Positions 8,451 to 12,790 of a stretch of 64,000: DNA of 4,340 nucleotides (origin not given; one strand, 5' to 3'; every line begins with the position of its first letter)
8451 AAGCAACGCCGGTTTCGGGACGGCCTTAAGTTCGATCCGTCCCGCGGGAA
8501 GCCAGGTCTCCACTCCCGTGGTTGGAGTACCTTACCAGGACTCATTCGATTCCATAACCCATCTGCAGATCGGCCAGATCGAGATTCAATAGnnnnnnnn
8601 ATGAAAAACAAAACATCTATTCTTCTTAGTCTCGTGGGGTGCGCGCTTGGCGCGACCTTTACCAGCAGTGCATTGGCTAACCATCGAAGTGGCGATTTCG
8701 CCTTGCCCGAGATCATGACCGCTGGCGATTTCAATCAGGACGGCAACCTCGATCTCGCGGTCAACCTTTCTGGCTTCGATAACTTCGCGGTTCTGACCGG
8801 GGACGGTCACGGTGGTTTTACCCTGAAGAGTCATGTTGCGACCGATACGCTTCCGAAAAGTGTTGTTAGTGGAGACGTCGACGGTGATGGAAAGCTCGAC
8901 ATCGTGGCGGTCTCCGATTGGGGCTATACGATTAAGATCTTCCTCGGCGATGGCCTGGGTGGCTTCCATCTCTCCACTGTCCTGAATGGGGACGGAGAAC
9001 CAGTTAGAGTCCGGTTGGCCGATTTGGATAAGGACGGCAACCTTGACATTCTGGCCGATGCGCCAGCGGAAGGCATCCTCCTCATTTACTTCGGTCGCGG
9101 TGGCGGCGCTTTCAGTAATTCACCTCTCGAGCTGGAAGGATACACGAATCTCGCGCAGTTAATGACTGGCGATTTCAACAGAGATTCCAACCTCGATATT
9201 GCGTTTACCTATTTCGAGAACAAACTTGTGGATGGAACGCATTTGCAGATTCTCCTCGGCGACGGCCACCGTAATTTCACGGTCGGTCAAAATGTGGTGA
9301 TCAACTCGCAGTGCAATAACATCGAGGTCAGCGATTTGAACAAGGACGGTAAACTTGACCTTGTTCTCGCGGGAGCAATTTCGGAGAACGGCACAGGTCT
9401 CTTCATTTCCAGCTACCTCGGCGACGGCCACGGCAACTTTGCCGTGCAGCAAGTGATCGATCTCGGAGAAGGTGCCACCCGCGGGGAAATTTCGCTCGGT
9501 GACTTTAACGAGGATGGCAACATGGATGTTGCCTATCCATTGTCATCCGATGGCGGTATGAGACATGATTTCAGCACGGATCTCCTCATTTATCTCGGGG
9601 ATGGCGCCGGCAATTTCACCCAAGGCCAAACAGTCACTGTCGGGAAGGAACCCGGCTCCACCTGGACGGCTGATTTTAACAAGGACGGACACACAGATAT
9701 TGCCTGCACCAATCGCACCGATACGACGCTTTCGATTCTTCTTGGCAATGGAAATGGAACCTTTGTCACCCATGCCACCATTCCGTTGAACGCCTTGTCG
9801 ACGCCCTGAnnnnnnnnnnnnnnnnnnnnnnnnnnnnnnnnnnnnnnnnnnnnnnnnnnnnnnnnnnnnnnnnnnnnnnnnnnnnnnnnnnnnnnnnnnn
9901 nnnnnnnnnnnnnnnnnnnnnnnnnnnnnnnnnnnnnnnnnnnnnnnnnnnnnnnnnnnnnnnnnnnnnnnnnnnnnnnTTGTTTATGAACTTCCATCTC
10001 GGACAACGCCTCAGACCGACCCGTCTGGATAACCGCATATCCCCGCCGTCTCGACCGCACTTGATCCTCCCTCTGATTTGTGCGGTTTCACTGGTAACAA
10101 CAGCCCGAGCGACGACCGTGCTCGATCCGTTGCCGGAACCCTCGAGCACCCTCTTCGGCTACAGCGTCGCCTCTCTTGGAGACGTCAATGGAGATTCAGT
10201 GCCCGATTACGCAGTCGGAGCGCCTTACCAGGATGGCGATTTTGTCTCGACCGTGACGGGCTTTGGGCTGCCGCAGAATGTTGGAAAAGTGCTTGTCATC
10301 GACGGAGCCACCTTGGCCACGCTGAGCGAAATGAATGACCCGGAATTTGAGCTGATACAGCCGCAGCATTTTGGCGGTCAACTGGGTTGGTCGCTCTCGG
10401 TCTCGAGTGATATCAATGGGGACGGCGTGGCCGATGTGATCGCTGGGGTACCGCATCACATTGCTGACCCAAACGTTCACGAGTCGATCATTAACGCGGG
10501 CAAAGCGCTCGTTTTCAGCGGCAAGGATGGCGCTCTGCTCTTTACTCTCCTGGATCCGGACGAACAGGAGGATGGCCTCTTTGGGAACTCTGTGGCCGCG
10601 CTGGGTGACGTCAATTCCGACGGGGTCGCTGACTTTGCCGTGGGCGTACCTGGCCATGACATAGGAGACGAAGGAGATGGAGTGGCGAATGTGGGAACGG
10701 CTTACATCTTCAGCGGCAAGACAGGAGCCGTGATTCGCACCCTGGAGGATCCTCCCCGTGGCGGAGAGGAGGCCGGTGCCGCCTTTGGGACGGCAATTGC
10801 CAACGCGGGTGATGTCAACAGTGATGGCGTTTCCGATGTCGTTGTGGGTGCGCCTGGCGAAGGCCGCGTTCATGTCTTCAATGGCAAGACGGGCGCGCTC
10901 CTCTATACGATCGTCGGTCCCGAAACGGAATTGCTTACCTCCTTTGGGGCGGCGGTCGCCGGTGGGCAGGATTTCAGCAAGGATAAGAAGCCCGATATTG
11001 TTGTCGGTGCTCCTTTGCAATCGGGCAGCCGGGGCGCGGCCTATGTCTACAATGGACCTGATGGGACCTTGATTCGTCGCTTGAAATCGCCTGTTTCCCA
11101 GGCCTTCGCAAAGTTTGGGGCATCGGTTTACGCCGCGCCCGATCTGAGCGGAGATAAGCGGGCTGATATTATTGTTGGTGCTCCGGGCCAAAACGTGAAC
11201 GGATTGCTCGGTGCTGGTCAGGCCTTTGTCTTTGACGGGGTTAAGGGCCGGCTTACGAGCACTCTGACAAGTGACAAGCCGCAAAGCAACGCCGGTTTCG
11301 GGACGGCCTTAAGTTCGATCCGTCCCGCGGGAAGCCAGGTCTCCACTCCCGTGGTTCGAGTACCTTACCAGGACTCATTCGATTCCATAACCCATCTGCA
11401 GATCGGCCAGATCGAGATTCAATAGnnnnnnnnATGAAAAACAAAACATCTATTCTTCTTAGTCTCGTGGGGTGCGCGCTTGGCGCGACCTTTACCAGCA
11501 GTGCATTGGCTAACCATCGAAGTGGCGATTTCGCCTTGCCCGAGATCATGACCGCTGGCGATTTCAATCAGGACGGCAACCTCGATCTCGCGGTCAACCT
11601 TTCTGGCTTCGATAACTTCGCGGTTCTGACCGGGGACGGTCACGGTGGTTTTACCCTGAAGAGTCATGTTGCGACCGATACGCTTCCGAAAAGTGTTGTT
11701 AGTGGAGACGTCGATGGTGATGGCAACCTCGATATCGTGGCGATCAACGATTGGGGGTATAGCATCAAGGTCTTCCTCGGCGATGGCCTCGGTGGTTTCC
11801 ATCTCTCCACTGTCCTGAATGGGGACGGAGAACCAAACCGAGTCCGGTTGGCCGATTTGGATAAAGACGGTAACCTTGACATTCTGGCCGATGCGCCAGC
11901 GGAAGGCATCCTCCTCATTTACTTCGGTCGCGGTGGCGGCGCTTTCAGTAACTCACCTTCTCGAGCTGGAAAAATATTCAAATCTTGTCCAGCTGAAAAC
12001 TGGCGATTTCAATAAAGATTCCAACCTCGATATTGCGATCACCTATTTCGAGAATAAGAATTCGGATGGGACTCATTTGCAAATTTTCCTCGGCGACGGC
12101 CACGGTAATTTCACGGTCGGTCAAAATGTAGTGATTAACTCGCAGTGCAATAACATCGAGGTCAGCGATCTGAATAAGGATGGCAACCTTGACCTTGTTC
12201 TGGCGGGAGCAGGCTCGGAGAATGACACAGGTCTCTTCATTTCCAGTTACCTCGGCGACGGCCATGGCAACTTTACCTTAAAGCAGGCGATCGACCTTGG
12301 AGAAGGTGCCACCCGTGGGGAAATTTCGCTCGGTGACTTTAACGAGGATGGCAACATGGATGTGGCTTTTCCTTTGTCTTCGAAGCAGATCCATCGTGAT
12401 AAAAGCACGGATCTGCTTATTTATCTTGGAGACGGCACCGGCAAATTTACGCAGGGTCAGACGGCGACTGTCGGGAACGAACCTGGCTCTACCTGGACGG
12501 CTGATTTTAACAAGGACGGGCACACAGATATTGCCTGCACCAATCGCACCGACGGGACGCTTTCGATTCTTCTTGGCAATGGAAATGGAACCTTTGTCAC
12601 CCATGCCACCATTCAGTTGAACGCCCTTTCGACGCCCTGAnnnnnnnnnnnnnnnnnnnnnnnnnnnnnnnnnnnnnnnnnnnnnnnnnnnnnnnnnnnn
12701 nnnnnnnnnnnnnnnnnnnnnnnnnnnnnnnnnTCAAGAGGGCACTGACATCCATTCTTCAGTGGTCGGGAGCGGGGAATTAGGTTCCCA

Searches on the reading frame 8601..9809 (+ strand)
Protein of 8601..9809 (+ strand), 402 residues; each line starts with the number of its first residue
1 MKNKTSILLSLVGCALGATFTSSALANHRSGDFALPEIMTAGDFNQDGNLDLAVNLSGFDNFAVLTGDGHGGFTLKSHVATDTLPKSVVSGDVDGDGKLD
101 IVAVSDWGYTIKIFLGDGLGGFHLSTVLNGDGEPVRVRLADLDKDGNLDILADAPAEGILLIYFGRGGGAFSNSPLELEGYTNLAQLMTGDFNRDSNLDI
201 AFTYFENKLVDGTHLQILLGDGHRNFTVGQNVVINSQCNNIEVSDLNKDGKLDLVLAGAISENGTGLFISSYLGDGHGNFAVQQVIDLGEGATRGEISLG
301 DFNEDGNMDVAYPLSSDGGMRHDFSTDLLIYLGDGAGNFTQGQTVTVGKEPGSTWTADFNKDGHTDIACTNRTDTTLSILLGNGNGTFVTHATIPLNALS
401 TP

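Call 9: search_protein_families(library=ncbifam, proteins=[window:8601-9809:+], max_evalue=0.01)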
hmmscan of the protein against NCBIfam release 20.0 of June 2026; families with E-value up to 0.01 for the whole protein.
window:8601-9809:+ (402 aa): 1 family
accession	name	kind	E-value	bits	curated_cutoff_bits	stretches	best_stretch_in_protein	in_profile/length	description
NF047539.1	XAC2610_fam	domain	2.3e-06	28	35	0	357-374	4-21/89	XAC2610-related protein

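Call 10: search_protein_families(library=pfam, proteins=[window:8601-9809:+], max_evalue=0.001)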
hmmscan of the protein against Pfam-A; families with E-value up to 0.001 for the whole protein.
window:8601-9809:+ (402 aa): 2 families
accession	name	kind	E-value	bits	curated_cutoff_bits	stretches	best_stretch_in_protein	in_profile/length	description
PF13517.12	FG-GAP_3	-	1.1e-39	135.2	26.9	5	92-151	1-60/61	FG-GAP-like repeat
PF01839.29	FG-GAP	-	1.2e-21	76.5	22.1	0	87-107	4-24/37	FG-GAP repeat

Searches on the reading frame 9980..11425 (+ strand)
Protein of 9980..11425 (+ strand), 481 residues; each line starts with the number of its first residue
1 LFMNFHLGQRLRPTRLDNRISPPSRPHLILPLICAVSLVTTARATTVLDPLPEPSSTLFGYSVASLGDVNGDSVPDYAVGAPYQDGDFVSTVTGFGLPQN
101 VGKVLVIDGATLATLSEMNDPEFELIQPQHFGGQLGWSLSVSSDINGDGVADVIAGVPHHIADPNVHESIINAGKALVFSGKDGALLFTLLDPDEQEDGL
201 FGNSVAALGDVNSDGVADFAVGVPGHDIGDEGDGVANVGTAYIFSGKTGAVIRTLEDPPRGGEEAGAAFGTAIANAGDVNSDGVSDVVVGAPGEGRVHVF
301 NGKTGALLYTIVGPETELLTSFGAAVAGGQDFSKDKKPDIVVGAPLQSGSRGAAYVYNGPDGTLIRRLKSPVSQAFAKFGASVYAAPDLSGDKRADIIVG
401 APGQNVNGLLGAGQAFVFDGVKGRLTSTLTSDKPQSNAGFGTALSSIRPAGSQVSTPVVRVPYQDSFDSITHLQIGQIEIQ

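Call 9: search_protein_families(library=ncbifam, proteins=[window:9980-11425:+], max_evalue=0.01)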
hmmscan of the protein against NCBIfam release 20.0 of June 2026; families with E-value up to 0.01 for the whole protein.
window:9980-11425:+ (481 aa): 1 family
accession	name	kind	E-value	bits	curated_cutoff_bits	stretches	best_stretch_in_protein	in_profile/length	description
NF047539.1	XAC2610_fam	domain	0.0046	17.4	35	0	208-221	3-16/89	XAC2610-related protein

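Call 10: search_protein_families(library=pfam, proteins=[window:9980-11425:+], max_evalue=0.001)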
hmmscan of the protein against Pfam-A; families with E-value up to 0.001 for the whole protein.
window:9980-11425:+ (481 aa): 2 families
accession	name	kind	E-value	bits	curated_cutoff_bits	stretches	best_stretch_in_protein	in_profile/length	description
PF01839.29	FG-GAP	-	1.2e-39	134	22.1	6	269-300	1-37/37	FG-GAP repeat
PF13517.12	FG-GAP_3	-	5.3e-18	65.8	26.9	2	278-342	1-61/61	FG-GAP-like repeat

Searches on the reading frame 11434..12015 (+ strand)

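Call 9: search_protein_families(library=ncbifam, proteins=[window:11434-12015:+], max_evalue=0.01)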
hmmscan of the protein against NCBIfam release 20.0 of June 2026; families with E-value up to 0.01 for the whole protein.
window:11434-12015:+ (193 aa): 0 families

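Call 10: search_protein_families(library=pfam, proteins=[window:11434-12015:+], max_evalue=0.001)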
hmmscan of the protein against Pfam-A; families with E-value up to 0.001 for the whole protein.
window:11434-12015:+ (193 aa): 2 families
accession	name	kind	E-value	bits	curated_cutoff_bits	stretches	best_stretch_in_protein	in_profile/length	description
PF13517.12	FG-GAP_3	-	1.1e-19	71.2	26.9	2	92-151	1-60/61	FG-GAP-like repeat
PF01839.29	FG-GAP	-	1.8e-08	34.6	22.1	1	87-109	4-26/37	FG-GAP repeat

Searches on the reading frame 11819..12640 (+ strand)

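Call 8: search_protein_families(library=pfam, proteins=[window:11819-12640:+], max_evalue=0.01)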
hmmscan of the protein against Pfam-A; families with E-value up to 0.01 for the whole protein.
window:11819-12640:+ (273 aa): 2 families
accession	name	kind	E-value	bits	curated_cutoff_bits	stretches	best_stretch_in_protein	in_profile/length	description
PF13517.12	FG-GAP_3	-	1e-25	90.5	26.9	4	117-183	1-60/61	FG-GAP-like repeat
PF01839.29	FG-GAP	-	4.7e-13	49.1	22.1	1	227-246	7-26/37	FG-GAP repeat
